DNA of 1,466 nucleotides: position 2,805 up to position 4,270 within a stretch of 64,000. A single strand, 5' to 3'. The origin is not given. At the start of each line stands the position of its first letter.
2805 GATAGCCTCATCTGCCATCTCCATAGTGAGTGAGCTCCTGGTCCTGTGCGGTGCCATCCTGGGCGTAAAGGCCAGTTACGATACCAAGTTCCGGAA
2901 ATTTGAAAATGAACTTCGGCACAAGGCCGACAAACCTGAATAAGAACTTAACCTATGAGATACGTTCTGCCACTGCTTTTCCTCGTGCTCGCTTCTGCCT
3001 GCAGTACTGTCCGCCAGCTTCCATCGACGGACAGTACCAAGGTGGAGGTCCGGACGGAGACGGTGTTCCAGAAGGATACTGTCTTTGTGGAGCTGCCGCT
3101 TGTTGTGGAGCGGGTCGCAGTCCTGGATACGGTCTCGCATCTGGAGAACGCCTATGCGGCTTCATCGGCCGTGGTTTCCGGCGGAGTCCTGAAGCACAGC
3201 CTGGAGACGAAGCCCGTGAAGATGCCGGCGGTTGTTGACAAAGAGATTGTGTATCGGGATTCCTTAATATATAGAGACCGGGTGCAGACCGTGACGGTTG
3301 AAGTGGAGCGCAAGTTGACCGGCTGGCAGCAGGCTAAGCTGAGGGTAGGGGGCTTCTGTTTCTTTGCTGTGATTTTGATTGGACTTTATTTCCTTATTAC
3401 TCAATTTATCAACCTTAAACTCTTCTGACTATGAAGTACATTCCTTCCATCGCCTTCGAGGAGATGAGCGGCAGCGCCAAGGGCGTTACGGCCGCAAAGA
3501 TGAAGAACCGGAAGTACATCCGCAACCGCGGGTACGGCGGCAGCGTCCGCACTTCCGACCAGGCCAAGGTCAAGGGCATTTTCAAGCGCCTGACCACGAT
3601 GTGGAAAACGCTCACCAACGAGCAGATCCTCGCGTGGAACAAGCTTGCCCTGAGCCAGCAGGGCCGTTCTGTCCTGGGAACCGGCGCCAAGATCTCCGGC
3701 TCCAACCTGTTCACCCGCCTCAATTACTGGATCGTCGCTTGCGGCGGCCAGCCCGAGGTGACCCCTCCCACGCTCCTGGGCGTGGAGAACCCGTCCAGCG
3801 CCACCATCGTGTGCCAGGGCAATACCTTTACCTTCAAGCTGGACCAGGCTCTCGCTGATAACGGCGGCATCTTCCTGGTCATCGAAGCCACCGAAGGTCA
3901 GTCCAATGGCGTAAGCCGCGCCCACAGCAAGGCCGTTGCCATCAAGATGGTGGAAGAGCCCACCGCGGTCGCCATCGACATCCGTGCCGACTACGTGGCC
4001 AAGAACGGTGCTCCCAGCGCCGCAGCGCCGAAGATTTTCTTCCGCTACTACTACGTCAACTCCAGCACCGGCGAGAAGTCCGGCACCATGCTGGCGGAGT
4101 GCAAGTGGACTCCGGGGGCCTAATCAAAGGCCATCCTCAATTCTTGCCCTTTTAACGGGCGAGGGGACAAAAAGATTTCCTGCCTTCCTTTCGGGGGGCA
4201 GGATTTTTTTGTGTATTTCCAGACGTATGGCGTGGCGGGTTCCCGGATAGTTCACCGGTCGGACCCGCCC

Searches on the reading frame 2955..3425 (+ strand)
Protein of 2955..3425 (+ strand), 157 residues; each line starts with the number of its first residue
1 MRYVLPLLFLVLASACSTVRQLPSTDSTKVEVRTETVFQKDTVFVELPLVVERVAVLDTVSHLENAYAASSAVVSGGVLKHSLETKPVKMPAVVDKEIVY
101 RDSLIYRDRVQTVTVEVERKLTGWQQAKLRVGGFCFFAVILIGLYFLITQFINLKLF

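Call 6: search_protein_families(library=pfam, proteins=[window:2955-3425:+], max_evalue=1)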
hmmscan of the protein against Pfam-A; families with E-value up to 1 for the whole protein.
window:2955-3425:+ (157 aa): 0 families

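Call 7: search_protein_families(library=phrogs, proteins=[window:2955-3425:+], max_evalue=1)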
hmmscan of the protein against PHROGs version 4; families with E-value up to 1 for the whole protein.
window:2955-3425:+ (157 aa): 1 family
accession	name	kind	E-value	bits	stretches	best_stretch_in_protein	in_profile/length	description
phrog_5885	-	unknown function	0.034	15.5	1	7-46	7-46/127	-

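Call 62: search_protein_families(library=ncbifam, proteins=[window:2955-3425:+], max_evalue=1)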
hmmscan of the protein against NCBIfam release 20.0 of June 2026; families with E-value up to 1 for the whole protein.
window:2955-3425:+ (157 aa): 2 families
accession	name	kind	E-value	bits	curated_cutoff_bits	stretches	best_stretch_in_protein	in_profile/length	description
NF011175.0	PRK14578.1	equivalog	0.029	13.8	301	1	36-71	116-150/187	elongation factor P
TIGR00527.1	gcvH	equivalog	0.13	12.3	115.85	1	41-120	37-115/129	glycine cleavage system protein GcvH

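Call 73: search_solved_structures(query=window:2955-3425:+, max_evalue=10)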
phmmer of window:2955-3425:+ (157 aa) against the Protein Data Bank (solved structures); distinct sequences matched with E-value up to 10: 1.
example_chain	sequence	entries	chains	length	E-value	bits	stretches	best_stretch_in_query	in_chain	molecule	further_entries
9v6l_D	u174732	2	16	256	1.3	12.5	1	4-65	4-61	Biofilm formation protein PslD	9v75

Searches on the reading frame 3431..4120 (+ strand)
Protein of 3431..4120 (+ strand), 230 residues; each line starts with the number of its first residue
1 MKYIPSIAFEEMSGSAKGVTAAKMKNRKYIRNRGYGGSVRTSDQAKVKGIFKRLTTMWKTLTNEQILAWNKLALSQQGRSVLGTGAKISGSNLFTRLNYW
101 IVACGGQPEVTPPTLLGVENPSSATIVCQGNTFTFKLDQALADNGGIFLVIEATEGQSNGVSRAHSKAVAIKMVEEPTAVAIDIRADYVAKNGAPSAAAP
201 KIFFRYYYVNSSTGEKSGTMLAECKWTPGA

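Call 6: search_protein_families(library=pfam, proteins=[window:3431-4120:+], max_evalue=1)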
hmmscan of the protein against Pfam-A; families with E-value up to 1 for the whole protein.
window:3431-4120:+ (230 aa): 1 family
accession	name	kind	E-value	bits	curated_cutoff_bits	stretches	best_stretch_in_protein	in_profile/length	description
PF00397.32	WW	-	0.3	11.6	26.9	1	205-215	15-25/31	WW domain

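Call 7: search_protein_families(library=phrogs, proteins=[window:3431-4120:+], max_evalue=1)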
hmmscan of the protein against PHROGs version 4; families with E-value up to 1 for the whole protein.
window:3431-4120:+ (230 aa): 1 family
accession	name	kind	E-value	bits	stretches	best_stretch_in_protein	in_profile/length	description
phrog_6742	-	unknown function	0.25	12.7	1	144-170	48-75/91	-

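Call 18: find_homologous_proteins(query=window:3431-4120:+)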
Query window:3431-4120:+ (230 aa): 1246 proteins with E <= 0.001 among 1657 candidates; the best 120 are listed.
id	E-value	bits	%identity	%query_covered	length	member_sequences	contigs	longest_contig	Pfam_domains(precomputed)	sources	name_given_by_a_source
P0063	1.8e-135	467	92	100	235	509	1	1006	-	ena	-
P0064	1.1e-134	465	92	100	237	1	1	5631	-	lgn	-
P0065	2.9e-134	464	94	100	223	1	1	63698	-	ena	-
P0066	3.2e-134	463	94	96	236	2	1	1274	-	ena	-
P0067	1.5e-133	461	91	100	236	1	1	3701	-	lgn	-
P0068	9.3e-133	459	91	99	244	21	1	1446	-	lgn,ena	-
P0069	1.3e-132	458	92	100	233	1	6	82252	-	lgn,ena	-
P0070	2.8e-132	457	90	100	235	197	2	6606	-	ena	-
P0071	7.9e-132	456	89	100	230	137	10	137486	-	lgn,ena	-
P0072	1.5e-131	455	89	100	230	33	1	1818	-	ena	-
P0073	3.2e-131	454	91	100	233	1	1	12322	-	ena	-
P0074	7.9e-131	452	89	100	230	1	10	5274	-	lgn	-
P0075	8.3e-131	452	89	100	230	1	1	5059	-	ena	-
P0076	1.2e-130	452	89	100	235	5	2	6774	-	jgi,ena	-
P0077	4.2e-130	450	89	100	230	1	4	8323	-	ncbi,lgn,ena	-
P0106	1.9e-125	435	87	99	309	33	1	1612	PF13287.13,PF13290.14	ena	-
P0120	4.5e-123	427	85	98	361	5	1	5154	PF13287.13,PF13290.14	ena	-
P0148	3.7e-118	411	81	99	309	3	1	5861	PF13287.13,PF13290.14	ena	-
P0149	4.1e-118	411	82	99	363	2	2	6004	PF13287.13,PF13290.14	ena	-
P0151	9.2e-118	410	82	99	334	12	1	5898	PF13287.13,PF13290.14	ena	-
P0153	2.8e-117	408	82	98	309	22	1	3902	PF13287.13,PF13290.14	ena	-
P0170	1.6e-114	399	80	98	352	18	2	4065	PF13287.13,PF13290.14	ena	-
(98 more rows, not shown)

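Call 34: find_related_loci(query=A4, collection=genome_contigs, flank=10000)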
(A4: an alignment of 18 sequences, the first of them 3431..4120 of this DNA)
Query A4 (230 aa) in genome_contigs; peptide patterns used: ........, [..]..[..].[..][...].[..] (x = any residue, [..] = any of these).
566 stretches matched a pattern; 366 encode a relative of the query (tblastn E <= 1e-3); the best 80 are kept; 80 distinct loci.
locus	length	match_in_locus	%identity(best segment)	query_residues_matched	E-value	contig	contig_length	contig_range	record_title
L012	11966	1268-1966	99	1-230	3e-154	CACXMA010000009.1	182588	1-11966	MAG: uncultured Bacteroidia bacterium isolate RUG11383 genome assembly, contig: RUG11383_asm_9, whole genome shotgun seq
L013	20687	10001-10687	98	1-229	1e-151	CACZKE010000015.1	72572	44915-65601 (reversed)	MAG: uncultured Bacteroidia bacterium isolate RUG12703 genome assembly, contig: RUG12703_asm_15, whole genome shotgun se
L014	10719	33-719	97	1-229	2e-151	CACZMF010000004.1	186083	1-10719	MAG: uncultured Bacteroidia bacterium isolate RUG12750 genome assembly, contig: RUG12750_asm_4, whole genome shotgun seq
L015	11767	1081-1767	97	1-229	5e-151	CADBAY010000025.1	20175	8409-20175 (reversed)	MAG: uncultured Bacteroidia bacterium isolate RUG13810 genome assembly, contig: RUG13810_asm_25, whole genome shotgun se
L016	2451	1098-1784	97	1-229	2e-160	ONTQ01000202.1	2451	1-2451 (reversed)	uncultured Bacteroidales bacterium isolate RUG619 genome assembly, contig: scaffold_42129, whole genome shotgun sequence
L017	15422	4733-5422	93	1-230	9e-146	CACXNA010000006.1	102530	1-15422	MAG: uncultured Bacteroidia bacterium isolate RUG11407 genome assembly, contig: RUG11407_asm_6, whole genome shotgun seq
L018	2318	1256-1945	93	1-230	8e-155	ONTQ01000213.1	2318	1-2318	uncultured Bacteroidales bacterium isolate RUG619 genome assembly, contig: scaffold_46287, whole genome shotgun sequence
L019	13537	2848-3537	93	1-230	3e-145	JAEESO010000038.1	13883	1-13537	MAG: Bacteroidales bacterium isolate Tb.RUG.384 NODE_19914_length_13883_cov_2.843341, whole genome shotgun sequence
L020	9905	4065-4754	93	1-230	4e-145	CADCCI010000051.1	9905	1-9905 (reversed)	MAG: uncultured Bacteroidia bacterium isolate RUG14513 genome assembly, contig: RUG14513_asm_51, whole genome shotgun se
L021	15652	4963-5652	92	1-230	3e-144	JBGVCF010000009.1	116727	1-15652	MAG: Candidatus Cryptobacteroides sp. isolate ruminal_MAG_390 ruminal_MAG_390_contig_0009, whole genome shotgun sequence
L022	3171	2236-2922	90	1-229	2e-146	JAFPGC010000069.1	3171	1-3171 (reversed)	MAG: Bacteroidales bacterium isolate RGIG1112 Dairy_cattle_Reticulum-6__c733076, whole genome shotgun sequence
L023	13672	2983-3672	89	1-230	1e-140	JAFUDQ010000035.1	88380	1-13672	MAG: Bacteroidales bacterium isolate RGIG4399 Roe_deer_Omasum-1__c2514, whole genome shotgun sequence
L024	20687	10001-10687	90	1-229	3e-140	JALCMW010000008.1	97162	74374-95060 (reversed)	MAG: Bacteroidales bacterium isolate UW_MP_BACTE2_1 Ga0455784_00066, whole genome shotgun sequence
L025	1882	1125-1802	90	1-226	3e-149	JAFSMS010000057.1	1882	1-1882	MAG: Bacteroidales bacterium isolate RGIG3283 Goat_Reticulum-4__c260967, whole genome shotgun sequence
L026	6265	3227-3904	90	1-226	7e-139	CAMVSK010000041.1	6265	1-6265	MAG TPA_asm: uncultured Bacteroidales bacterium isolate SRR8387720_bin.21_metaWRAP_v1.3_MAG genome assembly, contig: ERZ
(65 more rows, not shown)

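Call 48: search_dna_similar(query=window:3431-4120:+, collection=phages, mode=protein, max_evalue=0.01)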
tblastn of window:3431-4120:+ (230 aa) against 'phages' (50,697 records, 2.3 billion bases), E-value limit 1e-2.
No match.

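Call 50: find_related_loci(query=A4, collection=viral_contigs, flank=10000)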
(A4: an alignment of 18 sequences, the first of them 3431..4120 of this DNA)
Query A4 (230 aa) in viral_contigs; peptide patterns used: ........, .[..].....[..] (x = any residue, [..] = any of these).
19 stretches matched a pattern; 3 encode a relative of the query (tblastn E <= 1e-3); 3 distinct loci.
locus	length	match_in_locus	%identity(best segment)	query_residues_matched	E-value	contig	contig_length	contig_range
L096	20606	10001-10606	72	1-230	2e-106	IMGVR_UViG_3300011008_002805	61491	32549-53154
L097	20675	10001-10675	63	1-225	6e-90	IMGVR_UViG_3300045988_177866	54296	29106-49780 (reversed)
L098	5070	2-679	59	1-226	8e-88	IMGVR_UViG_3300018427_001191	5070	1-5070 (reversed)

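Call 53: search_protein_families(library=phrogs, proteins=[L096:11182-11928:-, L096:12848-13558:-, L096:13958-14560:-, L096:14577-15149:-, L096:15177-17336:-, L096:17353-17850:-, L096:17884-20604:-, L096:5393-6856:-, L096:4019-4753:-, L096:1122-1952:-], max_evalue=0.001)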
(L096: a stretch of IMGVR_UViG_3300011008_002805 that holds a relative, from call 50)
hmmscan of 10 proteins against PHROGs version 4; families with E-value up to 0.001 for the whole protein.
L096:11182-11928:- (249 aa): 0 families

L096:12848-13558:- (237 aa): 0 families

L096:13958-14560:- (201 aa): 0 families

L096:14577-15149:- (191 aa): 0 families

L096:15177-17336:- (720 aa): 0 families

L096:17353-17850:- (166 aa): 0 families

L096:17884-20604:- (907 aa): 4 families
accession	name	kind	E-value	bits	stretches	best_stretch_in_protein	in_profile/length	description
phrog_25988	-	unknown function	1.9e-20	72.8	1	478-885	856-1262/1429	-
phrog_31645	-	unknown function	1.8e-08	33.9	1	351-497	468-617/1075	-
phrog_2713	-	unknown function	8.5e-06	26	1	360-428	215-263/520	-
phrog_16674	-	other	6.7e-05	21.7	1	280-428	377-490/1364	DNA methyltransferase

L096:5393-6856:- (488 aa): 2 families
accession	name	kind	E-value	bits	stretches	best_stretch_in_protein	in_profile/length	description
phrog_216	-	integration and excision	2.8e-19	70.3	1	254-482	19-238/301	integrase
phrog_1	-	integration and excision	1.1e-18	68.9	1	164-482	169-449/611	integrase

L096:4019-4753:- (245 aa): 1 family
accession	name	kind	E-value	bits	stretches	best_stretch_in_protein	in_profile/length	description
phrog_3628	-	unknown function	0.0005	20.3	0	35-107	72-131/257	-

L096:1122-1952:- (277 aa): 3 families
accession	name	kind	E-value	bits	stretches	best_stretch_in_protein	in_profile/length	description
phrog_424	-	moron, auxiliary metabolic gene and host takeover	5.4e-33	115.6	1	20-229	157-372/460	phosphoadenosine phosphosulfate reductase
phrog_2302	-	moron, auxiliary metabolic gene and host takeover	1.7e-12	48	1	105-172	157-224/381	phosphoadenosine phosphosulfate reductase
phrog_30448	-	unknown function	0.00051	20.8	1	169-239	71-141/246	-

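Call 54: search_protein_families(library=phrogs, proteins=[L097:2-3205:+, L097:8915-9772:-, L097:10782-11165:+, L097:11165-11599:+, L097:11599-12117:+, L097:12553-13104:+, L097:14166-16040:-, L097:16046-16948:-, L097:16956-17819:-, L097:17803-19161:-], max_evalue=0.001)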
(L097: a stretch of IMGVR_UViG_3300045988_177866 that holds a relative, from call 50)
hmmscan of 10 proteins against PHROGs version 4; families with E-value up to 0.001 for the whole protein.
L097:2-3205:+ (1068 aa): 0 families

L097:8915-9772:- (286 aa): 5 families
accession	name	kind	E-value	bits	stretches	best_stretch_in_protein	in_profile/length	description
phrog_15286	-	unknown function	4.7e-101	338.4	1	3-265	5-267/274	-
phrog_28094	-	unknown function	9.7e-13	49.2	1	207-263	1-57/66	-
phrog_2657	-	transcription regulation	7.4e-09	36.3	1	137-208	116-193/243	transcriptional regulator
phrog_8036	-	unknown function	2.6e-06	28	1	142-257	144-257/290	-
phrog_2899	-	transcription regulation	1.4e-05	25.9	1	1-219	3-207/263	anti-repressor Ant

L097:10782-11165:+ (128 aa): 1 family
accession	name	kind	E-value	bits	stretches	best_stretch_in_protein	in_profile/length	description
phrog_739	-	lysis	1.9e-05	25.8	1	9-90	6-85/122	Rz-like spanin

L097:11165-11599:+ (145 aa): 2 families
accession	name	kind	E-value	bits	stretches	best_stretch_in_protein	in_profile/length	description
phrog_894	-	lysis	1.8e-32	113.8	1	3-133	44-174/389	endolysin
phrog_17373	-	other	1.4e-09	39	1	37-92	38-91/224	peptidase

L097:11599-12117:+ (173 aa): 1 family
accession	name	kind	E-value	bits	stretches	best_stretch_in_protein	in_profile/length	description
phrog_26448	-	unknown function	4.2e-23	82.8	1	82-173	103-187/187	-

L097:12553-13104:+ (184 aa): 0 families

L097:14166-16040:- (625 aa): 7 families
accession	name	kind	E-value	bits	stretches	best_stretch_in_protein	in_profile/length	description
phrog_116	-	other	1.3e-66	226.5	2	10-154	204-336/779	DNA methyltransferase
phrog_363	-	other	4.1e-34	119.2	1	13-468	53-278/327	DNA methyltransferase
phrog_5999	-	other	8.3e-11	42.9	1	14-124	3-103/109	DNA methyltransferase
phrog_864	-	DNA, RNA and nucleotide metabolism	3.4e-08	33.4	1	85-157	688-761/1064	DNA primase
phrog_23910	-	unknown function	6.1e-08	33.7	1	556-622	35-96/99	-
phrog_36001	-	unknown function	3.1e-07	30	1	364-394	542-572/715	-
phrog_13621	-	unknown function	0.00015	22.6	1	557-621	48-109/121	-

L097:16046-16948:- (301 aa): 0 families

L097:16956-17819:- (288 aa): 0 families

L097:17803-19161:- (453 aa): 0 families

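Call 62: search_protein_families(library=ncbifam, proteins=[window:3431-4120:+], max_evalue=1)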
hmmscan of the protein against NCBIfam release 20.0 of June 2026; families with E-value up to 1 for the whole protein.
window:3431-4120:+ (230 aa): 0 families

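Call 64: search_protein_families(library=pfam, proteins=[L097:2-3205:+, L097:3788-4261:+, L097:16046-16948:-, L097:16956-17819:-, L097:17803-19161:-, L096:15177-17336:-, L096:17884-20604:-, L096:12848-13558:-, L096:13958-14560:-, L096:11182-11928:-], max_evalue=0.01)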
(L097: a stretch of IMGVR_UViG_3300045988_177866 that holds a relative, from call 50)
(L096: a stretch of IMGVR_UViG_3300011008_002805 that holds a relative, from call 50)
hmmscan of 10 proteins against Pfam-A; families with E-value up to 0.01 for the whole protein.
L097:2-3205:+ (1068 aa): 1 family
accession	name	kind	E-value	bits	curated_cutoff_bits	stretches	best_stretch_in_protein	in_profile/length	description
PF20693.3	YobI-ATPase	-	3e-90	303.8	27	1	1-293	79-363/363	YobI-like P-loop NTPase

L097:3788-4261:+ (158 aa): 0 families

L097:16046-16948:- (301 aa): 1 family
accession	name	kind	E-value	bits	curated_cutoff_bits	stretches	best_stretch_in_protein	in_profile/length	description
PF19866.4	DUF6339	-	3.5e-34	118.5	23.2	1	64-245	1-174/175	Family of unknown function (DUF6339)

L097:16956-17819:- (288 aa): 0 families

L097:17803-19161:- (453 aa): 0 families

L096:15177-17336:- (720 aa): 9 families
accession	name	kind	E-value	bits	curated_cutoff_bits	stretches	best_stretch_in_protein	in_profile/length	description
PF07980.17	SusD_RagB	-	4.5e-11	43.4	23.1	2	688-720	275-297/297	SusD family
PF14559.12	TPR_19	-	1.1e-08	35.6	25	1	613-641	24-52/68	Tetratricopeptide repeat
PF13174.12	TPR_6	-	0.00011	23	26.3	0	615-642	1-28/33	Tetratricopeptide repeat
PF13374.12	TPR_10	-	0.00028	21.2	27.5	0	616-642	4-30/42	Tetratricopeptide repeat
PF13428.12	TPR_14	-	0.00076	20.4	23.5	0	615-642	2-29/44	Tetratricopeptide repeat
PF13176.12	TPR_7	-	0.0048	17.3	27.9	0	616-641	1-26/36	Tetratricopeptide repeat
PF08139.17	LPAM_1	-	0.0077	17.1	20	0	1-17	1-17/18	Prokaryotic membrane lipoprotein lipid attachment site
PF08681.18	TacA1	-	0.009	16.4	21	0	162-221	18-75/80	Antitoxin TacA 1-like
PF12895.13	ANAPC3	-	0.0091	16.7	27.2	0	615-640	24-49/82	Anaphase-promoting complex, cyclosome, subunit 3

L096:17884-20604:- (907 aa): 7 families
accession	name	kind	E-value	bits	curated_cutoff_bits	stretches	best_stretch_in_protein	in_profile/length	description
PF20473.4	MmeI_Mtase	-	1.4e-82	277.2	27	1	343-607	5-258/259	MmeI, DNA-methyltransferase domain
PF20466.3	MmeI_TRD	-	2.2e-71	239.9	27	1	625-827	2-206/207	MmeI, target recognition domain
PF20464.3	MmeI_N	-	3.3e-30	106.2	27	1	2-168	19-180/181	MmeI, N-terminal domain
PF20467.3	MmeI_C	-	9.2e-24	83.9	27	1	829-906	2-79/83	MmeI, C-terminal domain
PF20465.4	MmeI_hel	-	1.2e-20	74.5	27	1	181-256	2-75/75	MmeI, helicase spacer domain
PF07669.17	Eco57I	-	5.6e-05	23.7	25.3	1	409-535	1-127/171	Eco57I restriction-modification methylase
PF02384.22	N6_Mtase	-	0.00034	20.5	20.4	1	358-498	47-146/311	N-6 DNA Methylase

L096:12848-13558:- (237 aa): 0 families

L096:13958-14560:- (201 aa): 1 family
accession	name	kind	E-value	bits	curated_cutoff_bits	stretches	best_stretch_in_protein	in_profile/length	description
PF11085.13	YqhR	-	0.0054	17.1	27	1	83-135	104-156/165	Conserved membrane protein YqhR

L096:11182-11928:- (249 aa): 0 families

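Call 84: find_related_loci(query=A4, collection=metagenome_contigs, flank=10000)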
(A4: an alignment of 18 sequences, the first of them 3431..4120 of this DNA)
Query A4 (230 aa) in metagenome_contigs; peptide patterns used: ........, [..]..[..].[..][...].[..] (x = any residue, [..] = any of these).
600 stretches matched a pattern (row limit reached: there are more); 403 encode a relative of the query (tblastn E <= 1e-3); the best 80 are kept; 80 distinct loci.
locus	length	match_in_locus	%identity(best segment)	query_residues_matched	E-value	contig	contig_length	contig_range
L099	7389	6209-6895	97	1-229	2e-151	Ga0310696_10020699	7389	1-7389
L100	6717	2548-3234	97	1-229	3e-151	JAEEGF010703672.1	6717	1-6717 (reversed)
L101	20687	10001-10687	97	1-229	2e-150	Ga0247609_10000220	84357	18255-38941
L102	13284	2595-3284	93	1-230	7e-146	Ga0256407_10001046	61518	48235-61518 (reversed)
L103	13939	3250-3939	93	1-230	2e-145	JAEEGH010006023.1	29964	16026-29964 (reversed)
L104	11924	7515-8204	93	1-230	2e-145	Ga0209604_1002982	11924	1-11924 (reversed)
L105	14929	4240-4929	93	1-230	2e-145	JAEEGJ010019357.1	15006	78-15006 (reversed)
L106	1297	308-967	98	10-229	5e-159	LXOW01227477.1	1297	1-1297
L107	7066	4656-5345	92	1-230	3e-145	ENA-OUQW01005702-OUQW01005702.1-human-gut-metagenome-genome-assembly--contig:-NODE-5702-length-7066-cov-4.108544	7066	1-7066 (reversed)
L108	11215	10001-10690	92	1-230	7e-145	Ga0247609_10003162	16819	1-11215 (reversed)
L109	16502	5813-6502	93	1-230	5e-145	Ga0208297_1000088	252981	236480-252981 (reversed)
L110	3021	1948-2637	93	1-230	6e-151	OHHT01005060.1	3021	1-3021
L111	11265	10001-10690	92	1-230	8e-144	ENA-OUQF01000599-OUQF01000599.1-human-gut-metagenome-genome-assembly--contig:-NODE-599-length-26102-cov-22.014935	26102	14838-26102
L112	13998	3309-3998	92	1-230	7e-144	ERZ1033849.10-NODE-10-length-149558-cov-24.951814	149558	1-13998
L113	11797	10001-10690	91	1-230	2e-142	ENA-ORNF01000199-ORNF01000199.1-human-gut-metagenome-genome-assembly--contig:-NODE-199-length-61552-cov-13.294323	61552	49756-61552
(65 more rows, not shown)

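Call 101: search_dna_similar(query=window:3431-4120:+, collection=plasmids, mode=protein, max_evalue=0.001)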
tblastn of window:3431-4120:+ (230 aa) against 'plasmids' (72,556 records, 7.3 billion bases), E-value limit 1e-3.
No match.
